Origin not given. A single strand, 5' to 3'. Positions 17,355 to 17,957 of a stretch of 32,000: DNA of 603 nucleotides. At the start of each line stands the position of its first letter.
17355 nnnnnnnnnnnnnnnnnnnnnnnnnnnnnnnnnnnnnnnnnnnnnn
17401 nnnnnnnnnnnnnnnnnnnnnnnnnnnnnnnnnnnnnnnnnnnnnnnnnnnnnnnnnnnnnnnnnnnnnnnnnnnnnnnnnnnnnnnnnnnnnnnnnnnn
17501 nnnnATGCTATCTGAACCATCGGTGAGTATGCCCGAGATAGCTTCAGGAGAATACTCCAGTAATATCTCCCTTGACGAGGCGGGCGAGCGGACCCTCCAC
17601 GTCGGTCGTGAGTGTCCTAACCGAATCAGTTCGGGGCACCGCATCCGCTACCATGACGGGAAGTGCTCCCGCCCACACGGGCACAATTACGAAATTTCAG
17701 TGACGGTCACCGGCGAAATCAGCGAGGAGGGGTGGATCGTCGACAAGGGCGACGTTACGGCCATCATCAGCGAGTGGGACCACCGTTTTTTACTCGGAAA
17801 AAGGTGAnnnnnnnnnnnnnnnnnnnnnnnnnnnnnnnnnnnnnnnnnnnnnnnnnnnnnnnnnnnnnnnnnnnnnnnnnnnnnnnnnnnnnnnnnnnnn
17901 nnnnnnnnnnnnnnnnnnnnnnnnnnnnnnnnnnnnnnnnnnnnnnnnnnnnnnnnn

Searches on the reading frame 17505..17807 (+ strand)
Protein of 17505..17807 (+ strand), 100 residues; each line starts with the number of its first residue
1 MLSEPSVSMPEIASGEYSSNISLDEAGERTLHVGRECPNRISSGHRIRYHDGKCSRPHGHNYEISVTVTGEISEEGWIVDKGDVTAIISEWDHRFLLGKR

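Call 8: search_protein_families(library=pfam, proteins=[window:17505-17807:+], max_evalue=0.01)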
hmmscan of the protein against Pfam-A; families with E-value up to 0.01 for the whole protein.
window:17505-17807:+ (100 aa): 1 family
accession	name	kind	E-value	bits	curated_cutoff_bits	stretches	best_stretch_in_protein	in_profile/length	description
PF01242.24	PTPS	-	4.4e-14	52.9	22.4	1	40-96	7-68/121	6-pyruvoyl tetrahydropterin synthase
